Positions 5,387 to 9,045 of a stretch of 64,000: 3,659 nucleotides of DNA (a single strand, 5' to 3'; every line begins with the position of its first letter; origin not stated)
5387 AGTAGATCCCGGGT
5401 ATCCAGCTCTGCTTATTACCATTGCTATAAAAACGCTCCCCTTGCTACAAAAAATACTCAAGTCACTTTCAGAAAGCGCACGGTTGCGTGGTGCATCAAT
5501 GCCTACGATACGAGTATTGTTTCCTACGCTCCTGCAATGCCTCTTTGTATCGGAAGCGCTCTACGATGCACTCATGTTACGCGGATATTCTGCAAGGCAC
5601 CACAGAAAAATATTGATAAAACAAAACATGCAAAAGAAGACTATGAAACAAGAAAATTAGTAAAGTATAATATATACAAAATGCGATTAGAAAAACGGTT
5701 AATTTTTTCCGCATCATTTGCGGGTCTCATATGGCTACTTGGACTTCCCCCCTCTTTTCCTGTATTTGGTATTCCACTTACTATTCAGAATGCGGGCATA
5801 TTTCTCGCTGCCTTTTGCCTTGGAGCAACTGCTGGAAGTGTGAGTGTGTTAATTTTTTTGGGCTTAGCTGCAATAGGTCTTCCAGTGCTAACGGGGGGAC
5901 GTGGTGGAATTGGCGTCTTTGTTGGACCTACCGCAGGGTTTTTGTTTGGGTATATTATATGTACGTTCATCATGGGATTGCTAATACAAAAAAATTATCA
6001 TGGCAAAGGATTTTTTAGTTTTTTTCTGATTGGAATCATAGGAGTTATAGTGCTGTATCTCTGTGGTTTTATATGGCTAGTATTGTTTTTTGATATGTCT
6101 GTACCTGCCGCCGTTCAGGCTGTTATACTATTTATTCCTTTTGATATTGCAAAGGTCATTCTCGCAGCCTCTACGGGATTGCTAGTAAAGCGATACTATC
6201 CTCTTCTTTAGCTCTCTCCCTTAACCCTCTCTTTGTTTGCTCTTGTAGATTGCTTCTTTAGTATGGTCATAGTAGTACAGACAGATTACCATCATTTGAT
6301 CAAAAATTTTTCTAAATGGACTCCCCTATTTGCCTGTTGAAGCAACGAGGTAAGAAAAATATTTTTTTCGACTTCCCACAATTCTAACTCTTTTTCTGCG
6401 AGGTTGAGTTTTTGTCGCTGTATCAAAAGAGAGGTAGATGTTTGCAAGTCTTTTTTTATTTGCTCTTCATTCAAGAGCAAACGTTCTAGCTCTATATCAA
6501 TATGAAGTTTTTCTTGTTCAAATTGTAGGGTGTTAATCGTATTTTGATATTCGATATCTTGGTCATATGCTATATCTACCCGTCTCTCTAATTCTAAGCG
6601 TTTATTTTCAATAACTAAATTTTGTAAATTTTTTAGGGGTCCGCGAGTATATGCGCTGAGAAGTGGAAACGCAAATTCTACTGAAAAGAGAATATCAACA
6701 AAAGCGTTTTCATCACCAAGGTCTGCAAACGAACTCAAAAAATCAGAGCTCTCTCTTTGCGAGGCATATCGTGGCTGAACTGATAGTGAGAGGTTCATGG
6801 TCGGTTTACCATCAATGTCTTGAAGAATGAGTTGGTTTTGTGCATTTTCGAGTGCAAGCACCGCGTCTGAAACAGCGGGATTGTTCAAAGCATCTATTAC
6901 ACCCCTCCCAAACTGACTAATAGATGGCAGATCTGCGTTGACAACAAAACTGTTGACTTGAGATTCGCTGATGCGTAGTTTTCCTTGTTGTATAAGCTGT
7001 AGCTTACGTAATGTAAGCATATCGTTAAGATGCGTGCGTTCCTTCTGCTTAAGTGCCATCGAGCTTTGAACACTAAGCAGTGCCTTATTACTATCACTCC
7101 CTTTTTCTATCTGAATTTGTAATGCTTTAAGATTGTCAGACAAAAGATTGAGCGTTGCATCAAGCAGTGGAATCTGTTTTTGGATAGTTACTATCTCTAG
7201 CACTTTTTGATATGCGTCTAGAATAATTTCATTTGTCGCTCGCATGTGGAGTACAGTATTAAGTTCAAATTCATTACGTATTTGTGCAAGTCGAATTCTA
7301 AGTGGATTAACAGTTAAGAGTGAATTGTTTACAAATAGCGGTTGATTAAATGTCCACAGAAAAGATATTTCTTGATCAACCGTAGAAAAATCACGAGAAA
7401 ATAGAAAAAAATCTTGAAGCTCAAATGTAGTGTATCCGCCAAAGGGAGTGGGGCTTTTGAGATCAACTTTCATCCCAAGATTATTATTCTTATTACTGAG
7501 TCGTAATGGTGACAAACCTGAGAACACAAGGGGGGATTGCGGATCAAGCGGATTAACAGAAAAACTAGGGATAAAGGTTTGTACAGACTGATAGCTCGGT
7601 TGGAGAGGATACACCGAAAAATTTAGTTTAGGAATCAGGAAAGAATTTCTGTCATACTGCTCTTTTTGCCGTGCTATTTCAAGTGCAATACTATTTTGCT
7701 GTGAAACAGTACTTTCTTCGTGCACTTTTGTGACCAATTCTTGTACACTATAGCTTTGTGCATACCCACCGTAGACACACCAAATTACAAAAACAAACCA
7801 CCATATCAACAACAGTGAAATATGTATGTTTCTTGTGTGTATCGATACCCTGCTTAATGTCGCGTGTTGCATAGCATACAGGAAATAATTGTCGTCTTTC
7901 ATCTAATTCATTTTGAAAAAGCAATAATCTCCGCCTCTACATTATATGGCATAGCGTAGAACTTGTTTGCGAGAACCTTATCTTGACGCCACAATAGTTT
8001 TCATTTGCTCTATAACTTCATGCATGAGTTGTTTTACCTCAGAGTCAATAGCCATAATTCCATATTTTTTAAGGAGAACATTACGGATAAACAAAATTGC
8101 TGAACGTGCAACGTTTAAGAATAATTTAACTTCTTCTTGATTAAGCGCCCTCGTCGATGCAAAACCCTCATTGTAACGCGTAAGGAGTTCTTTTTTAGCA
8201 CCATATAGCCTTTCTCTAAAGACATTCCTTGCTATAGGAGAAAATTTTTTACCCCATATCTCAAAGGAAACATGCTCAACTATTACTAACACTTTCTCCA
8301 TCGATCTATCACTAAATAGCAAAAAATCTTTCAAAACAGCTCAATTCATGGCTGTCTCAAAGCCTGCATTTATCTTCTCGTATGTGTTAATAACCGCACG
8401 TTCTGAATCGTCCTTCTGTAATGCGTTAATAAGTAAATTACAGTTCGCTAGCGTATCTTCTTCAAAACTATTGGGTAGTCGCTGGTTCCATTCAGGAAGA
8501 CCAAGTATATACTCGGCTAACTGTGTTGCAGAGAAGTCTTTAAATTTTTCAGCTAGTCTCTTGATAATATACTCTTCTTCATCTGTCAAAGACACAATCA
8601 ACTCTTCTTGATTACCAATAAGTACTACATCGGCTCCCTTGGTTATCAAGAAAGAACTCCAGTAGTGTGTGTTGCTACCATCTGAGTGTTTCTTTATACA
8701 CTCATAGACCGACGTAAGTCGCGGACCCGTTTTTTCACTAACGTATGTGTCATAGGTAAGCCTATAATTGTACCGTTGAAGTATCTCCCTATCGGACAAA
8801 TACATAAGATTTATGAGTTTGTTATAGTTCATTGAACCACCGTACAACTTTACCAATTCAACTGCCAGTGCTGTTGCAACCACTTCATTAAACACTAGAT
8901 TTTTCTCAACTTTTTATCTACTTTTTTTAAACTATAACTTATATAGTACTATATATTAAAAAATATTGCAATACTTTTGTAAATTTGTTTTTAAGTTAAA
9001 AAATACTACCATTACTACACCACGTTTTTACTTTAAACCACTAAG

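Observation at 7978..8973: Panacea (DUF4065) antitoxin plus orphan 118-aa partner inserted inside an RND-TolC operon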

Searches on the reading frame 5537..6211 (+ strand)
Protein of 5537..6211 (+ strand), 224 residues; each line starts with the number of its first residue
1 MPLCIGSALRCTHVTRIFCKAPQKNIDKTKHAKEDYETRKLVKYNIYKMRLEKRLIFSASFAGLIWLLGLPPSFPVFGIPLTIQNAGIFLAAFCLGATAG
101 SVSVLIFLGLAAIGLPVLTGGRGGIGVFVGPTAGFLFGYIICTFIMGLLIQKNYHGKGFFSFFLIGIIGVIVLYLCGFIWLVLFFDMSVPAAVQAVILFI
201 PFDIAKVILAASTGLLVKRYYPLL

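Call 90: search_protein_families(library=pfam, proteins=[window:5537-6211:+], max_evalue=0.001)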
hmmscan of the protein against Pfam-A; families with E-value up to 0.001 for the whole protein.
window:5537-6211:+ (224 aa): 1 family
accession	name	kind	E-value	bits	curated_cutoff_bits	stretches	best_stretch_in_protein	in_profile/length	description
PF02632.19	BioY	-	5.5e-32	111.1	25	1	78-217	3-138/140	BioY family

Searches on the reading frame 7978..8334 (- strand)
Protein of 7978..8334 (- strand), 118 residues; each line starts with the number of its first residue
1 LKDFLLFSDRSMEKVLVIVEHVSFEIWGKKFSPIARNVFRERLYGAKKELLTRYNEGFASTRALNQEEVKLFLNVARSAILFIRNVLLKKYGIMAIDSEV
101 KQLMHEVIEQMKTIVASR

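Call 10: search_protein_families(library=pfam, proteins=[P0003, P0004], max_evalue=1)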
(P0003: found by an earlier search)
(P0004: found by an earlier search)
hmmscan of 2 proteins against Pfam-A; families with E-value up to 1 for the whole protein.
P0003 (536 aa): 2 families
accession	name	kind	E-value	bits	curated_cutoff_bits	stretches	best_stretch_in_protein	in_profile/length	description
PF02321.23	OEP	-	0.00093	19.5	22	1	54-284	2-163/187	Outer membrane efflux protein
PF08783.17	DWNN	-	0.73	10.5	26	0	50-92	20-64/74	DWNN domain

P0004 (1042 aa): 3 families
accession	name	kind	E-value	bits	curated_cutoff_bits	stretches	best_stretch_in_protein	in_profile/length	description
PF00873.25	ACR_tran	-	1.4e-153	513.5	28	1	30-1028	16-1019/1021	AcrB/AcrD/AcrF family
PF03176.21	MMPL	-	6.2e-07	29.1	20.5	1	841-1032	112-305/333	MMPL family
PF13346.12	ABC2_membrane_5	-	0.071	13.1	25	1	981-1031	92-143/205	ABC-2 family transporter protein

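Call 11: search_protein_families(library=ncbifam, proteins=[P0003], max_evalue=1)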
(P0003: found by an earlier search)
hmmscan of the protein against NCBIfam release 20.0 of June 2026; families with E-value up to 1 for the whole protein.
P0003 (536 aa): 2 families
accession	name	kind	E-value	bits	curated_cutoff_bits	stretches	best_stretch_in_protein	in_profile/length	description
NF009265.0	PRK12622.1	equivalog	0.15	12.2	145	0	455-491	31-67/135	flagellar basal body rod protein FlgB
NF001600.0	PRK00394.2-5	equivalog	0.15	11.7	308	0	237-268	66-97/186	TATA-box-binding protein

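Call 14: find_homologous_proteins(query=window:7978-8334:-, max_evalue=0.01)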
Query window:7978-8334:- (118 aa): 1 proteins with E <= 0.01 among 3 candidates.
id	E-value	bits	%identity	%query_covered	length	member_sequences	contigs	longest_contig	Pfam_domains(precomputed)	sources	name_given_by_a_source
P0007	4.7e-60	218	100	91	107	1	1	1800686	-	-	-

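Call 28: search_protein_representatives(protein=window:7978-8334:-)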
Query: 118 residues. Proteins with E-value up to 0.001 (for the whole library): 1; up to 1e-10: 1; up to 1e-30: 1. The best 1 are listed.
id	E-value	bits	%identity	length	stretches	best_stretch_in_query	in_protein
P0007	1.5e-60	217.8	100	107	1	12-118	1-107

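Call 54: predict_structure(protein=window:7978-8334:-)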
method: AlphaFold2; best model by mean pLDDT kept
length: 118 residues; sequences in the alignment: 1
mean_pLDDT: 57.5   pTM: 0.43
mean pLDDT of the five models: 57.5, 52.5, 51.8, 49.9, 46.1
residues with pLDDT >= 90: 0; 70-90: 0; 50-70: 103; < 50: 15
segments of 3 or more residues with pLDDT < 50: 1-8, 59-63
pLDDT, mean of each block of 10 residues (from residue 1): 37 57 58 63 63 55 54 63 63 61 63 51
secondary structure, 60 per line:
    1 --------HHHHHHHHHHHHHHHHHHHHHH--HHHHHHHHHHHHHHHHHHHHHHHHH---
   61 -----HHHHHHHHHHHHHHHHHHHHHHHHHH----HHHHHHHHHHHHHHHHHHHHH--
elements in order: H9-30 H33-57 H66-91 H96-116

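Call 57: fold_search(model_id=the predicted structure, library=pdb)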
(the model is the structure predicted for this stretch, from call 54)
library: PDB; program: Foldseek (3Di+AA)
matches with E <= 10: 121; with E <= 0.001: 0
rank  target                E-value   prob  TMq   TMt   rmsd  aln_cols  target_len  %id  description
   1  2gsc_E                4.7e-01  0.47  0.36  0.37   6.6       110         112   15  Crystal Structure of the Conserved Hypothetical Cytosolic Protein Xcc0516 from Xanthomonas campestris (released 2006-10-03)
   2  7bqn_MODEL_1_A        5.2e-01  0.33  0.34  0.33  10.5       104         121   12  Solution NMR structure of fold-C Rei; de novo designed protein with an asymmetric all-alpha topology (released 2021-04-07)
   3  2gsc_D                7.4e-01  0.35  0.36  0.37   6.9       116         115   16  Crystal Structure of the Conserved Hypothetical Cytosolic Protein Xcc0516 from Xanthomonas campestris (released 2006-10-03)
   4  4dwl_B                8.7e-01  0.47  0.42  0.44   6.2       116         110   15  Avd molecule from Bordetella bacteriophage DGR (released 2013-02-27)
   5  9jkv_A                8.7e-01  0.18  0.31  0.15   9.9       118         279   16  IBC-HCAR3-Gi complex (released 2025-10-29)
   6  8ub8_D                1.0e+00  0.51  0.45  0.47   6.2       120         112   15  Diversity-generating retroelement (DGR) ribonucleoprotein reverse transcriptase - Pre-active State 1a (released 2024-10-23)
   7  7vhr_D                1.2e+00  0.08  0.24  0.18  17.8       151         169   10  Apostichopus japonicus ferritin (released 2022-03-02)
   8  8ub7_E                1.2e+00  0.38  0.42  0.44   6.1       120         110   16  Diversity-generating retroelement (DGR) ribonucleoprotein reverse transcriptase - Active state (N-occupied) (released 2024-10-23)
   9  4v6b_AA               1.2e+00  0.11  0.28  0.23  16.2       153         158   12  Crystal structure of human ferritin Phe167SerfsX26 mutant. (released 2014-07-09)
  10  4dwl_D                1.3e+00  0.38  0.42  0.45   6.0       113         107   16  Avd molecule from Bordetella bacteriophage DGR (released 2013-02-27)
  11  1x91                  1.3e+00  0.30  0.39  0.34   5.8       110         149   13  Crystal structure of mutant form A of a pectin methylesterase inhibitor from Arabidopsis (released 2004-12-28)
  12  8ub7_C                1.5e+00  0.35  0.43  0.45   5.9       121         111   17  Diversity-generating retroelement (DGR) ribonucleoprotein reverse transcriptase - Active state (N-occupied) (released 2024-10-23)
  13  2gsc_A                1.5e+00  0.23  0.35  0.36   6.7       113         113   15  Crystal Structure of the Conserved Hypothetical Cytosolic Protein Xcc0516 from Xanthomonas campestris (released 2006-10-03)
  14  8ube_D                1.6e+00  0.35  0.43  0.46   5.9       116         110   15  Diversity-generating retroelement (DGR) ribonucleoprotein reverse transcriptase - Resting State 1a (released 2024-10-23)
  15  7vt2_A                1.6e+00  0.10  0.29  0.22  17.2       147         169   12  Azumapecten Farreri ferritin (released 2022-11-16)
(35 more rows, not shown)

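Call 58: search_solved_structures(query=window:7978-8334:-, max_evalue=10, show_alignments=3)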
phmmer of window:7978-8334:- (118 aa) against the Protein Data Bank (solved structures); distinct sequences matched with E-value up to 10: 0.

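Call 66: search_protein_families(library=pfam, proteins=[window:7978-8334:-, window:7978-8301:-], max_evalue=10)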
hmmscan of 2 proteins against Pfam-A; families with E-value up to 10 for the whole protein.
window:7978-8334:- (118 aa): 1 family
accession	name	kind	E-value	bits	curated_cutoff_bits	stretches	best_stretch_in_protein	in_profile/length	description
PF23205.1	DUF7063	-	0.24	12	27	0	64-109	10-54/85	Domain of unknown function (DUF7063)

window:7978-8301:- (107 aa): 1 family
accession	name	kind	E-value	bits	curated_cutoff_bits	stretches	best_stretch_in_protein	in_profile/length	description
PF15036.11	IL34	-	0.11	13.1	27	1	53-101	59-107/158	Interleukin 34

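Call 97: fold_search(model_id=the predicted structure, library=viral)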
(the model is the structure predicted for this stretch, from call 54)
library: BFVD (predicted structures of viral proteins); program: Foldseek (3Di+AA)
matches with E <= 10: 213; with E <= 0.001: 0
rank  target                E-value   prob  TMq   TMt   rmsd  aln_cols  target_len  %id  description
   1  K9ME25                2.4e-01  0.75  0.38  0.31   6.6       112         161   13  (no name in the UniProt tables at hand)
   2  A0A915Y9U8            4.3e-01  0.92  0.61  0.60   3.7       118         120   12  (no name in the UniProt tables at hand)
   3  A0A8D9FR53            4.6e-01  0.18  0.29  0.28  16.1       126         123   14  Putative transport protein [uncultured marine phage]
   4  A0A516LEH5            5.4e-01  0.41  0.40  0.36   7.5       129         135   14  (no name in the UniProt tables at hand)
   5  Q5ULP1                5.8e-01  0.33  0.37  0.33   7.3       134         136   15  Orf73 [Lactobacillus phage LP65]
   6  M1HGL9                5.8e-01  0.20  0.30  0.20  15.7       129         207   14  (no name in the UniProt tables at hand)
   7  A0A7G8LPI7            6.5e-01  0.15  0.26  0.26   8.9       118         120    8  (no name in the UniProt tables at hand)
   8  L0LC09                6.8e-01  0.16  0.29  0.28   9.4       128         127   16  Uncharacterized protein [Bacillus phage phiAGATE]
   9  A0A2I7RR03            7.7e-01  0.21  0.35  0.35   6.7       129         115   10  (no name in the UniProt tables at hand)
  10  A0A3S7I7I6            8.1e-01  0.23  0.34  0.31  11.7       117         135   15  Uncharacterized protein [Halorubrum pleomorphic virus 9]
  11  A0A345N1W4            8.6e-01  0.30  0.37  0.34   6.8       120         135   14  (no name in the UniProt tables at hand)
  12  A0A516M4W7            1.0e+00  0.33  0.38  0.41   6.2       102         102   11  (no name in the UniProt tables at hand)
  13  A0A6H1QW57            1.1e+00  0.69  0.61  0.29   4.2       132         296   14  Baculoviridae p74-like protein [Ostreococcus mediterraneus virus 2]
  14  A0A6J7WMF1            1.1e+00  0.47  0.44  0.22   5.8       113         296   12  Uncharacterized protein [uncultured Caudovirales phage]
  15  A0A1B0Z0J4            1.1e+00  0.28  0.39  0.40   6.3       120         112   14  (no name in the UniProt tables at hand)
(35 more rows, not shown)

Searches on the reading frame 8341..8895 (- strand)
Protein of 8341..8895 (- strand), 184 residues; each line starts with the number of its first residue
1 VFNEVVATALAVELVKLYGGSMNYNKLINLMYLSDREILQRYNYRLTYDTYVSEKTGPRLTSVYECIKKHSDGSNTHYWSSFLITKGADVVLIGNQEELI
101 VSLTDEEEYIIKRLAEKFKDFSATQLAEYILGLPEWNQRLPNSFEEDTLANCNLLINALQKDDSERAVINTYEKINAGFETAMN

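Call 10: search_protein_families(library=pfam, proteins=[P0003, P0004], max_evalue=1)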
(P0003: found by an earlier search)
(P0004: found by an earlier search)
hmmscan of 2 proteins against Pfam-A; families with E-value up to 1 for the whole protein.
P0003 (536 aa): 2 families
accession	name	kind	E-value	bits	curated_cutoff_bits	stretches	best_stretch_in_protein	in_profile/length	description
PF02321.23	OEP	-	0.00093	19.5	22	1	54-284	2-163/187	Outer membrane efflux protein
PF08783.17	DWNN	-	0.73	10.5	26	0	50-92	20-64/74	DWNN domain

P0004 (1042 aa): 3 families
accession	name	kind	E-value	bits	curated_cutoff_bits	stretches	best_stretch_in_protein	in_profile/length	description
PF00873.25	ACR_tran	-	1.4e-153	513.5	28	1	30-1028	16-1019/1021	AcrB/AcrD/AcrF family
PF03176.21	MMPL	-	6.2e-07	29.1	20.5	1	841-1032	112-305/333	MMPL family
PF13346.12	ABC2_membrane_5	-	0.071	13.1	25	1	981-1031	92-143/205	ABC-2 family transporter protein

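Call 11: search_protein_families(library=ncbifam, proteins=[P0003], max_evalue=1)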
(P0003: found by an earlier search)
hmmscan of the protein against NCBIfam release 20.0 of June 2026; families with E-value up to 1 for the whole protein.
P0003 (536 aa): 2 families
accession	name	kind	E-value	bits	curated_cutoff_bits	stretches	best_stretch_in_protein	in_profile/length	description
NF009265.0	PRK12622.1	equivalog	0.15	12.2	145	0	455-491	31-67/135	flagellar basal body rod protein FlgB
NF001600.0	PRK00394.2-5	equivalog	0.15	11.7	308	0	237-268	66-97/186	TATA-box-binding protein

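Call 29: find_homologous_proteins(query=window:8341-8895:-, max_evalue=0.00001)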
Query window:8341-8895:- (184 aa): 1 proteins with E <= 0.00001 among 108 candidates.
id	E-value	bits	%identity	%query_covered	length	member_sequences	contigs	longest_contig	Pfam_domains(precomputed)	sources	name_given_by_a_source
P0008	3.3e-116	403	100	100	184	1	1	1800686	PF13274.12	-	-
